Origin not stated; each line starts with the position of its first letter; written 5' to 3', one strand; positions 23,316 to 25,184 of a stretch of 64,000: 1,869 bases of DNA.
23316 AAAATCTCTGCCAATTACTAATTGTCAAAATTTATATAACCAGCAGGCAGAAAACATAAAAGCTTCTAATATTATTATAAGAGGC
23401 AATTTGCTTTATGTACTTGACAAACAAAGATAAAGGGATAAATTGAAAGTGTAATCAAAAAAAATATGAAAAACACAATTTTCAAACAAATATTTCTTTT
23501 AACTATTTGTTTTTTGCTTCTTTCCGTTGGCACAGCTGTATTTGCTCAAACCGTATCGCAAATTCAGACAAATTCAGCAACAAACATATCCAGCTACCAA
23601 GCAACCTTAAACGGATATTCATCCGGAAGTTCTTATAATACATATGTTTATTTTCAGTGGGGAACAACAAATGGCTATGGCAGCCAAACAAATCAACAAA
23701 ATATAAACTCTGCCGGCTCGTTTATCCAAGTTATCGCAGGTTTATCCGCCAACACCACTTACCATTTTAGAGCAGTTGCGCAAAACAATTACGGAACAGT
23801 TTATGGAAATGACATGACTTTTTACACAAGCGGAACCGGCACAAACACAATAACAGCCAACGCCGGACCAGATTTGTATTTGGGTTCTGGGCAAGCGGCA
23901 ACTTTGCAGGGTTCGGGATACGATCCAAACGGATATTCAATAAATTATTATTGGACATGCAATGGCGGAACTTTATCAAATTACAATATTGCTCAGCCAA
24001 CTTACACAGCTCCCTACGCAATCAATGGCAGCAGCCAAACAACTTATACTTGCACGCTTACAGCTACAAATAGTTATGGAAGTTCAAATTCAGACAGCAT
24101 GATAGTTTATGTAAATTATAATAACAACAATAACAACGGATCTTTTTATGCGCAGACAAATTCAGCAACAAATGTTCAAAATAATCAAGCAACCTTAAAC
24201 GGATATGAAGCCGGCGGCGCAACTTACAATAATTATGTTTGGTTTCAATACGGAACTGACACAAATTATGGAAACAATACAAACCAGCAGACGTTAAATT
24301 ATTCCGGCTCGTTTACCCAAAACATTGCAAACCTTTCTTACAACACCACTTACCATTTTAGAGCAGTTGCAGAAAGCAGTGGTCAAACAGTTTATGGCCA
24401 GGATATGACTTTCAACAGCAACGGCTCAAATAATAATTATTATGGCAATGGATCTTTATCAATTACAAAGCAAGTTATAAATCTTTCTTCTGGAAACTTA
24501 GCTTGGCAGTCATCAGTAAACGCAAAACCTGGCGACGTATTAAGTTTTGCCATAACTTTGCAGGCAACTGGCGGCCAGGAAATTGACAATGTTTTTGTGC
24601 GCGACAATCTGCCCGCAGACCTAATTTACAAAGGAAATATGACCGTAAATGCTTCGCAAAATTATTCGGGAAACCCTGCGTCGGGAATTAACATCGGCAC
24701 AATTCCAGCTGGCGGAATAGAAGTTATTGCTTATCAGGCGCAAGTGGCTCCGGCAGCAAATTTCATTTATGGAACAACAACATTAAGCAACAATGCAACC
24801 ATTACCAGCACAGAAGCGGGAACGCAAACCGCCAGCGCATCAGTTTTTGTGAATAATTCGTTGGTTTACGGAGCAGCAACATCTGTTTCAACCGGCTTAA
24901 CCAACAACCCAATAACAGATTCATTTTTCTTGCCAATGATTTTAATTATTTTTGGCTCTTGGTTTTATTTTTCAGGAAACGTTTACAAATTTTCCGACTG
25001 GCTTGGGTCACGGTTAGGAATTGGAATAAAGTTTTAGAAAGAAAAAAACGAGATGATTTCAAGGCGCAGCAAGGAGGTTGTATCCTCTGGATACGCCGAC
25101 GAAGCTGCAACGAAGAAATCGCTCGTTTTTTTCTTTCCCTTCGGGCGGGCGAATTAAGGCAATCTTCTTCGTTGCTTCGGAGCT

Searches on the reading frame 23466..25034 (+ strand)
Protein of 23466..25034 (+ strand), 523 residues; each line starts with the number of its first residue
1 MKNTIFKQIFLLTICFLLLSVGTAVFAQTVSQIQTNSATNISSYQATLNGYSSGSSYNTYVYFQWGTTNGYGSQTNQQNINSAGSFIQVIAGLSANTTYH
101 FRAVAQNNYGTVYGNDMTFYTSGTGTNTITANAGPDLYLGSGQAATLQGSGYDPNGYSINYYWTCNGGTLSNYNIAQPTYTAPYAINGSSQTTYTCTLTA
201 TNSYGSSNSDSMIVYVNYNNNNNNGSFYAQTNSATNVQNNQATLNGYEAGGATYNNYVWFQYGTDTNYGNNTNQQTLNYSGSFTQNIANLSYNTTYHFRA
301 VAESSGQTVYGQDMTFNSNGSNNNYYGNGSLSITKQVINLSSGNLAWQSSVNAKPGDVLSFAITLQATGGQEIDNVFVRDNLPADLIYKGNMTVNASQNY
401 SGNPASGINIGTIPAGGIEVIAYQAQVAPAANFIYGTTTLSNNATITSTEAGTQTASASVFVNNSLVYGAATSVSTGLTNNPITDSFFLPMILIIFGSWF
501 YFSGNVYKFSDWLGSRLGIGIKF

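Call 4: search_protein_families(library=pfam, proteins=[window:23466-25034:+], max_evalue=0.01)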
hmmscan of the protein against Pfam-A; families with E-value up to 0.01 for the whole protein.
window:23466-25034:+ (523 aa): 1 family
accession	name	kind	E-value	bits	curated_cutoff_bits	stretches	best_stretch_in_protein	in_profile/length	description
PF22352.2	K319L-like_PKD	-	5.6e-07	29.9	27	1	133-216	1-84/84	K319L-like, PKD domain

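Call 5: search_protein_families(library=ncbifam, proteins=[window:23466-25034:+], max_evalue=1)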
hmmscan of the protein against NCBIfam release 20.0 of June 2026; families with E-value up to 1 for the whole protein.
window:23466-25034:+ (523 aa): 3 families
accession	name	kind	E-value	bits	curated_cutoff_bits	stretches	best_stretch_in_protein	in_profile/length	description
NF038112.1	myxo_dep_M36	subfamily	1.9e-13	48.5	1500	1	36-297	1296-1548/1604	myxosortase-dependent M36 family metallopeptidase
TIGR01451.2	B_ant_repeat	repeat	4.3e-07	29.8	24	1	350-390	5-45/53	DUF11 type repeat protein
NF033861.1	sm_mem_Ecr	equivalog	0.0065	16.2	33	1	491-517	13-39/46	Ecr family regulatory small membrane protein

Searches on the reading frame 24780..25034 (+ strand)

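Call 5: search_protein_families(library=ncbifam, proteins=[window:24780-25034:+], max_evalue=1)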
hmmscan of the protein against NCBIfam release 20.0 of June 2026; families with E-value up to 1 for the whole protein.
window:24780-25034:+ (85 aa): 1 family
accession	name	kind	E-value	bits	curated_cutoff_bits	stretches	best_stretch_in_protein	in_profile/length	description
NF033861.1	sm_mem_Ecr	equivalog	0.00044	20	33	1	53-79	13-39/46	Ecr family regulatory small membrane protein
